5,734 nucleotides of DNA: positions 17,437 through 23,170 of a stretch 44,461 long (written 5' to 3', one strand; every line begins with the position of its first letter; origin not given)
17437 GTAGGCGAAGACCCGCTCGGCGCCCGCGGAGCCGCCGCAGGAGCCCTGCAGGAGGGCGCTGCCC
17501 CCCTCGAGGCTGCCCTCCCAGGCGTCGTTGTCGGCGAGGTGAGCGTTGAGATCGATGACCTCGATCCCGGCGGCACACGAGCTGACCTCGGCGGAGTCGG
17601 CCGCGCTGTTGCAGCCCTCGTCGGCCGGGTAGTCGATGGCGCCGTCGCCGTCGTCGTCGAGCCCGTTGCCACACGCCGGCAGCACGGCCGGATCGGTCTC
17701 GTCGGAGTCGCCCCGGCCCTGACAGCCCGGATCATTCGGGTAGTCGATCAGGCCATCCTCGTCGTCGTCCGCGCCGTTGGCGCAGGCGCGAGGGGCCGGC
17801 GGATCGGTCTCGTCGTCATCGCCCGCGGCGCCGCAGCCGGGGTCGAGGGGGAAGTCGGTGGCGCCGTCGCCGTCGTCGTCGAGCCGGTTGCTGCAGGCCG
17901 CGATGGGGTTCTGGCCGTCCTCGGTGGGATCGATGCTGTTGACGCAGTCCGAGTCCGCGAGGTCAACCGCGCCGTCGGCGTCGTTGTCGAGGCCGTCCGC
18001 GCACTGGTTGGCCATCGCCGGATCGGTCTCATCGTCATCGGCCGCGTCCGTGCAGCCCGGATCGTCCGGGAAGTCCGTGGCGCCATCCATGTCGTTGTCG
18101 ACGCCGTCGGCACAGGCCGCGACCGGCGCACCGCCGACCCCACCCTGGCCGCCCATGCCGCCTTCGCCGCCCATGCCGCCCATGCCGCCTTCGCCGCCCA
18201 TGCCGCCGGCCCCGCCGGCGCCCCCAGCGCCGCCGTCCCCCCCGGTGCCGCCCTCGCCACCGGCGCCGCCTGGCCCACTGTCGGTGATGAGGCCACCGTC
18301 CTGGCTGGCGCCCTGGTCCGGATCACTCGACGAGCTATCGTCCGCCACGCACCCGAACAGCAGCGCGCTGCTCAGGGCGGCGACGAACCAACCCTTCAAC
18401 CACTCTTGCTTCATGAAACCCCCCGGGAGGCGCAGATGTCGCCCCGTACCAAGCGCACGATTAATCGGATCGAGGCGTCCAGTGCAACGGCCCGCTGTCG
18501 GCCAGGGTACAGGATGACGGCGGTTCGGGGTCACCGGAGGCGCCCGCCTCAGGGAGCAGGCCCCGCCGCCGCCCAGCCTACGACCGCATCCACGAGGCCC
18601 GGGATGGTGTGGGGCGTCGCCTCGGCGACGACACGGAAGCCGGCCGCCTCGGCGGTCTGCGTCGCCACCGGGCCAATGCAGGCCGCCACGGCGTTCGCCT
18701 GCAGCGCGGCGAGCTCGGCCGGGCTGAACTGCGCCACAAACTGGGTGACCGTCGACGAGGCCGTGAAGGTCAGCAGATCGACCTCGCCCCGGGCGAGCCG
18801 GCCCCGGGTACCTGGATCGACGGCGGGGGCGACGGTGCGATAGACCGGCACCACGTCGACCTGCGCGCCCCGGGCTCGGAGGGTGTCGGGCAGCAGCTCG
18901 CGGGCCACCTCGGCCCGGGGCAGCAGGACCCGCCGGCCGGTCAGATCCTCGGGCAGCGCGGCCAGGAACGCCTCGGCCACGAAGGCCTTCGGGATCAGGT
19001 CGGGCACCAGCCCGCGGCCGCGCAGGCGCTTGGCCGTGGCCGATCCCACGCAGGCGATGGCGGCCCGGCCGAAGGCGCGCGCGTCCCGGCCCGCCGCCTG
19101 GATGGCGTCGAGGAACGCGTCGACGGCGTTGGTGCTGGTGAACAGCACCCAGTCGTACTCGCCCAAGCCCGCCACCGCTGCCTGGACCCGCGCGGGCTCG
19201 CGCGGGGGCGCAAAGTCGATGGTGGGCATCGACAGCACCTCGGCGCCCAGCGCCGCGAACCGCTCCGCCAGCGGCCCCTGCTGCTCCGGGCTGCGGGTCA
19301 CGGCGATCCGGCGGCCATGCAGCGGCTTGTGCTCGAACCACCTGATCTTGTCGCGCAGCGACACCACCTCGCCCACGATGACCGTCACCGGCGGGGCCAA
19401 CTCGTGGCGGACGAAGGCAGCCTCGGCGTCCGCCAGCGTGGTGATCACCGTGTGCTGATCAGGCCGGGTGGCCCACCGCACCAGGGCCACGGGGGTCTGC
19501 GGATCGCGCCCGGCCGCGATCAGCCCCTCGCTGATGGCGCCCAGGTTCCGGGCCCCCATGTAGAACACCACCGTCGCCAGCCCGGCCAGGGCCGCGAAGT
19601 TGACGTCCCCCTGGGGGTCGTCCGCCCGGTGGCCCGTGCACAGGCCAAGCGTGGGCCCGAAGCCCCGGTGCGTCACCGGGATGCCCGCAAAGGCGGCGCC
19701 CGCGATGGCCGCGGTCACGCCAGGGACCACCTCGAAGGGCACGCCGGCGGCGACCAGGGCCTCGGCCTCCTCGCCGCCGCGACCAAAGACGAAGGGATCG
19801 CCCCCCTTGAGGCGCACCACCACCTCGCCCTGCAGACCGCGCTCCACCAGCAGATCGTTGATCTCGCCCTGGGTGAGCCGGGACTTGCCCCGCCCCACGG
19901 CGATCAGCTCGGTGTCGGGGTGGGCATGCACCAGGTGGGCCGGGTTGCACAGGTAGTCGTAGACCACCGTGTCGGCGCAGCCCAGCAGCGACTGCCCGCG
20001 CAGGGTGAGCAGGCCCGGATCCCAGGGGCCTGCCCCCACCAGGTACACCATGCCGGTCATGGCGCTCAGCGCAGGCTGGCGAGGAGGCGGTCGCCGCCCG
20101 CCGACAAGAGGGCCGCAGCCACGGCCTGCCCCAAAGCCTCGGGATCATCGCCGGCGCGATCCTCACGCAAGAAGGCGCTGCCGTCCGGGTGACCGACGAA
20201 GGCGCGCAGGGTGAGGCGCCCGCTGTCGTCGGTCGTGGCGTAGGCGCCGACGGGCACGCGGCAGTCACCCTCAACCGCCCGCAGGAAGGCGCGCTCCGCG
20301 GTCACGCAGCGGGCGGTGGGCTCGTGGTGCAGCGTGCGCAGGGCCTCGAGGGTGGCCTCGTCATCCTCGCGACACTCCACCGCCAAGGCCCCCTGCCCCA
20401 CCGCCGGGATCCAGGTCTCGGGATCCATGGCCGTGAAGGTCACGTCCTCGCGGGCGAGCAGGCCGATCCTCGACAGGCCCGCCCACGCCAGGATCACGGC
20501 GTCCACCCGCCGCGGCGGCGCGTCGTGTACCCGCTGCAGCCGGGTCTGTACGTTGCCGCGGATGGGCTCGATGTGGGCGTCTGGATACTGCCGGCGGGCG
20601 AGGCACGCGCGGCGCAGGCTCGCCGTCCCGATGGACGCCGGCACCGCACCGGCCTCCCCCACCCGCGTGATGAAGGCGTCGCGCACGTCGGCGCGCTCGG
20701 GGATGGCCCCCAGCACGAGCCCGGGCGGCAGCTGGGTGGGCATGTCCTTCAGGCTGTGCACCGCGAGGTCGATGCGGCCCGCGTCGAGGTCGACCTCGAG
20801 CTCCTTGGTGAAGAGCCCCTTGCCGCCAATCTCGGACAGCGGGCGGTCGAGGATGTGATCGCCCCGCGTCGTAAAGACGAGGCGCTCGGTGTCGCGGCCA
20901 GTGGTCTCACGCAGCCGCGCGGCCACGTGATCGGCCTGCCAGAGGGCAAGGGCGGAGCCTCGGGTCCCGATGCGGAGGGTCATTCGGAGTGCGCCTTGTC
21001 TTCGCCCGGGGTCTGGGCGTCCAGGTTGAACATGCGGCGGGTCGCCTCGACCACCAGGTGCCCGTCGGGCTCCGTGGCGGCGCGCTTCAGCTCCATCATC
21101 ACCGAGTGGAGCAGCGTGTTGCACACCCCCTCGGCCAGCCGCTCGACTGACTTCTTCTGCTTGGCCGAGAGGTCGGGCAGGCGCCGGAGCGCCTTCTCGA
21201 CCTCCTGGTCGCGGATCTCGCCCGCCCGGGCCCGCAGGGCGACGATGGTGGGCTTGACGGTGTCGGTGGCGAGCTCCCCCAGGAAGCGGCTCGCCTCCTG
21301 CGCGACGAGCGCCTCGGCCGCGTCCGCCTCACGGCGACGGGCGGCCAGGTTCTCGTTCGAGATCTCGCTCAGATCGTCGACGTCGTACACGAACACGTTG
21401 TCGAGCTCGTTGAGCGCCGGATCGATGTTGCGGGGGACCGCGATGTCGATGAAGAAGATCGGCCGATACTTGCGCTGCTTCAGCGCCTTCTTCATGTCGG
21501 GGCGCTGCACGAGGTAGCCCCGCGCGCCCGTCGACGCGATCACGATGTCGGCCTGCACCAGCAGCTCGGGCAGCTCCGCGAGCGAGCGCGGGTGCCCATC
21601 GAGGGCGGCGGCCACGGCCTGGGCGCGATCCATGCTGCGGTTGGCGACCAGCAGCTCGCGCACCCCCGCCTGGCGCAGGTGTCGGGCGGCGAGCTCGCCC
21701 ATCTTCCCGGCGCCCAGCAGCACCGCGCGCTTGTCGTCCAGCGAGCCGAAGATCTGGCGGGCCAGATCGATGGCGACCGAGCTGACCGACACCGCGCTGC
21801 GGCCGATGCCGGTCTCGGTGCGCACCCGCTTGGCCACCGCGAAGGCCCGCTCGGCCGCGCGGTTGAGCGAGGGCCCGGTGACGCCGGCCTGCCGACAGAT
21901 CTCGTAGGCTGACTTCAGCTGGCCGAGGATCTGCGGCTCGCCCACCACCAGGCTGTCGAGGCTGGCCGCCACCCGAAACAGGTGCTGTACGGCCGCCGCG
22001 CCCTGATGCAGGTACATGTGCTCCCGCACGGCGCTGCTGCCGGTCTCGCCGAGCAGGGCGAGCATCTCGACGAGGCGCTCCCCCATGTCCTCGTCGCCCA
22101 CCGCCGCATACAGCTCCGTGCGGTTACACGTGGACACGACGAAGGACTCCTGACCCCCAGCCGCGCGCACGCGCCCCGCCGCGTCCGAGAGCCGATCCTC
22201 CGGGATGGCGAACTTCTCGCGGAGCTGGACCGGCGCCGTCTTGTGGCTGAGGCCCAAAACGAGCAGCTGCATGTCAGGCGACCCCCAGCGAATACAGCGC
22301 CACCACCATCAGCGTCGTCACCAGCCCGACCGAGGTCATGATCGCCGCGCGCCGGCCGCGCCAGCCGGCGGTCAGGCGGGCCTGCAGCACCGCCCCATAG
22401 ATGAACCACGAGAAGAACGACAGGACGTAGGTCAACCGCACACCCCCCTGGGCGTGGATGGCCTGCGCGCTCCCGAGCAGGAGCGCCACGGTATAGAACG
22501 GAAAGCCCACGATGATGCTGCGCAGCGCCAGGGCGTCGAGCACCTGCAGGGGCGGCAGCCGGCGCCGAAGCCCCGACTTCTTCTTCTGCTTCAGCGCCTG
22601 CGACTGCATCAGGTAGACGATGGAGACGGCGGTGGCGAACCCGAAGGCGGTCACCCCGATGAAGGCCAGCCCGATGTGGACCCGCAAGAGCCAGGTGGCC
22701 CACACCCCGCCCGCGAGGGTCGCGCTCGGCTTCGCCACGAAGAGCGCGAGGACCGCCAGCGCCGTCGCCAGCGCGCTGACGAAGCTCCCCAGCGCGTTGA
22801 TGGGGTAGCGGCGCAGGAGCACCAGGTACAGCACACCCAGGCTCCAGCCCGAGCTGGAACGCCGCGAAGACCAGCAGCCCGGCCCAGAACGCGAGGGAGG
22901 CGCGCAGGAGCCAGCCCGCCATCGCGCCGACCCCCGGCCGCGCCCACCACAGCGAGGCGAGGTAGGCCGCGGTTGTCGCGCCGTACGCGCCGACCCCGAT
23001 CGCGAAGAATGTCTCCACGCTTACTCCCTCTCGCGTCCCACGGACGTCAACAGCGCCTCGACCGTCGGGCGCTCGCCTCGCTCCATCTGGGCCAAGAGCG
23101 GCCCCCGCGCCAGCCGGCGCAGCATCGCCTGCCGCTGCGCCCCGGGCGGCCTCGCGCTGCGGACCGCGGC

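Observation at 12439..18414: Hierarchically repeated 1,991-aa lipoprotein: 21 Cys-bracketed DxDxDG motifs and 9 PPC-like domains in a three-module super-repeat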

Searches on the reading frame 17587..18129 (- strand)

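Call 62: search_protein_families(library=pfam, proteins=[window:17587-18129:-], max_evalue=10)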
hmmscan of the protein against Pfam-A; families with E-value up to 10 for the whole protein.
seq(181 aa): 1 family
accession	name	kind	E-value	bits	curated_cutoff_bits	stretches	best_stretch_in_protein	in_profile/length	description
PF24333.1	DUF7501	-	0.55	10.9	27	1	141-167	4-30/58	Family of unknown function (DUF7501)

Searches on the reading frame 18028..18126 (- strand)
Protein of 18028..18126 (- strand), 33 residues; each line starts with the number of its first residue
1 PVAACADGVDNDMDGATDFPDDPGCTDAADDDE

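Call 38: search_solved_structures(query=A2, max_evalue=10, show_alignments=5)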
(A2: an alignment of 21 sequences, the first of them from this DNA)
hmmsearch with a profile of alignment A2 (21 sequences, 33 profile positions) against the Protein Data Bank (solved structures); distinct sequences matched with E-value up to 10: 69 (the best 60 are shown).
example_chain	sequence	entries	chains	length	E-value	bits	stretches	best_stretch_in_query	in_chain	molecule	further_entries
7plp_A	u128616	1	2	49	0.00026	24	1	3-25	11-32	Teneurin-4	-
8fia_A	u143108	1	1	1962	0.017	18.2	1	4-27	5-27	Teneurin-m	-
7ban_A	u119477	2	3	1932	0.023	17.8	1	3-25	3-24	Teneurin-4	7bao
7bam_A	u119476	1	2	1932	0.023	17.8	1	3-25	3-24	Teneurin-4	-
6ui4_B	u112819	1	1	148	0.049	16.7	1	8-20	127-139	Calmodulin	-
1sw8_A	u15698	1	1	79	0.05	16.7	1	7-20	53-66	Calmodulin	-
5ve9_A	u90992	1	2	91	0.11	15.6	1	6-19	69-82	Microtubule-actin cross-linking factor 1, isoforms 1/2/3/5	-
2k0j_A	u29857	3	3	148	0.15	15.1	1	7-20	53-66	calmodulin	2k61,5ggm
3u0k_A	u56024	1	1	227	0.27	14.3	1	7-20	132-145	RCaMP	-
9u9d_A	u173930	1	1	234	0.28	14.3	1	7-20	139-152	Myosin light chain kinase, smooth muscle, deglutamylated form,Green fluorescent protein,Ca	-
9e5c_4x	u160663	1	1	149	0.45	13.6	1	7-20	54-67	Calmodulin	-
9y6s_8M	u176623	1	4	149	0.45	13.6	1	7-20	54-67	Calmodulin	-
4ik5_A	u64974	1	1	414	0.55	13.3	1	7-20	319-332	RCaMP, Green fluorescent protein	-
4oy4_A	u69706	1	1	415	0.55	13.3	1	7-20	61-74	Chimera protein of Calmodulin, GPF-like protein EosFP, and Myosin light chain kinase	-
6ya9_A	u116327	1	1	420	0.56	13.3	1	7-20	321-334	rsCGaMP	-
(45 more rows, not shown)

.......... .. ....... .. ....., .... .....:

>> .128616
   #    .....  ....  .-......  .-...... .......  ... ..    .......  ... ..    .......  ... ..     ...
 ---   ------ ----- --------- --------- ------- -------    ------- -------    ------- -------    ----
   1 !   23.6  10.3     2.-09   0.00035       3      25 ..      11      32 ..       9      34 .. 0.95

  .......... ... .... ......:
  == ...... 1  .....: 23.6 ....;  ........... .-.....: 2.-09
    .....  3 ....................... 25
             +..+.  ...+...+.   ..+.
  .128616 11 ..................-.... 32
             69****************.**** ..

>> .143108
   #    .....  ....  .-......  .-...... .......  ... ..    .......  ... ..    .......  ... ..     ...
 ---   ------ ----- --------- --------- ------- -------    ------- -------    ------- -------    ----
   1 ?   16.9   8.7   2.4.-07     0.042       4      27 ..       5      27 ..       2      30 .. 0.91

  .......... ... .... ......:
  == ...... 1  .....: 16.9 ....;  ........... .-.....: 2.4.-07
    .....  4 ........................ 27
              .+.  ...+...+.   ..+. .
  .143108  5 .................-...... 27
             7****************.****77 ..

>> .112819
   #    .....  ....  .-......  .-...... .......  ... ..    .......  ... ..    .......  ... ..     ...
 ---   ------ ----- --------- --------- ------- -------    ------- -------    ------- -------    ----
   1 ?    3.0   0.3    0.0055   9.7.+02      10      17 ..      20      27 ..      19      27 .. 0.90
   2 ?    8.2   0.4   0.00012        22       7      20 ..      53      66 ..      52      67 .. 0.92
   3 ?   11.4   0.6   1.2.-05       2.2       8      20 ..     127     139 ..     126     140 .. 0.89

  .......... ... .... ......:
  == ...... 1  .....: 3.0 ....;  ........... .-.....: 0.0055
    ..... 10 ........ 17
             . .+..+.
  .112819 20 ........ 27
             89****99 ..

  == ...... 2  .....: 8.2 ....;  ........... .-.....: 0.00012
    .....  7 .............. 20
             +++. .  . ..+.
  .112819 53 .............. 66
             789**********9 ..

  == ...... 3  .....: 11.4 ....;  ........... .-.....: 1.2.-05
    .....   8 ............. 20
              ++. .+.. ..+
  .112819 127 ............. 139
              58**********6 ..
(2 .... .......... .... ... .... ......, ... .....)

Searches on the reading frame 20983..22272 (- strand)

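Call 10: search_protein_families(library=pfam, proteins=[window:20983-22272:-], max_evalue=0.01)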
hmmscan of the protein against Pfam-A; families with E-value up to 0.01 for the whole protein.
window:20983-22272:- (430 aa): 10 families
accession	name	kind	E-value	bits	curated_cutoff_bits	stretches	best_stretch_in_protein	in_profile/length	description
PF05201.20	GlutR_N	-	2e-49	167.7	27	1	6-154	1-151/151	Glutamyl-tRNAGlu reductase, N-terminal domain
PF01488.26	Shikimate_DH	-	5.9e-45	153.2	24.3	1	169-304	1-138/138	Shikimate / quinate 5-dehydrogenase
PF00745.25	GlutR_dimer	-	5e-25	88.1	22.9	1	318-417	1-99/99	Glutamyl-tRNAGlu reductase, dimerisation domain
PF02826.25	2-Hacid_dh_C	-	3.4e-05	23.7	25.1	1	177-246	33-97/178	D-isomer specific 2-hydroxyacid dehydrogenase, NAD binding domain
PF03807.23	F420_oxidored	-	5.4e-05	24.2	21.6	1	185-248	4-67/94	NADP oxidoreductase coenzyme F420-dependent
PF00670.27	AdoHcyase_NAD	-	6.5e-05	23.5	27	1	178-262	21-99/162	S-adenosyl-L-homocysteine hydrolase, NAD binding domain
PF13241.12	NAD_binding_7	-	0.00036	21.5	22.1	1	175-250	2-71/104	Putative NAD(P)-binding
PF16912.11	Glu_dehyd_C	-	0.0015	18.5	34.9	1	161-253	10-112/211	Glucose dehydrogenase C-terminus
PF03435.24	Sacchrp_dh_NADP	-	0.0072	17.1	25.1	0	184-226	2-45/129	Saccharopine dehydrogenase NADP binding domain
PF03446.21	NAD_binding_2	-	0.0085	16.5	21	0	185-247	4-62/161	NAD binding domain of 6-phosphogluconate dehydrogenase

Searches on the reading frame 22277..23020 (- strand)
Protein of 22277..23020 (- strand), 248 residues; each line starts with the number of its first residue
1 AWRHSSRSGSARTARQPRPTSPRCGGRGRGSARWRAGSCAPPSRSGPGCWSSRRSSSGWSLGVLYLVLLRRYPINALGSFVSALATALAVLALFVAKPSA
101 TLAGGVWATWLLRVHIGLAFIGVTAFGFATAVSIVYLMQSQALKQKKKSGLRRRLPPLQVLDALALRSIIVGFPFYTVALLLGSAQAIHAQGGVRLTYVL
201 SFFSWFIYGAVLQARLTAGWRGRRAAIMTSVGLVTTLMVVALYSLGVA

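Call 10: search_protein_families(library=pfam, proteins=[window:22277-23020:-], max_evalue=0.01)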
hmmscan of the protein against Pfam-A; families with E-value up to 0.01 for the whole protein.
window:22277-23020:- (248 aa): 1 family
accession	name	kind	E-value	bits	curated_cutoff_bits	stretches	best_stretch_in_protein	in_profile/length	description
PF01578.25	Cytochrom_C_asm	-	1.6e-22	80.6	29.9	1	59-239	13-200/212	Cytochrome C assembly protein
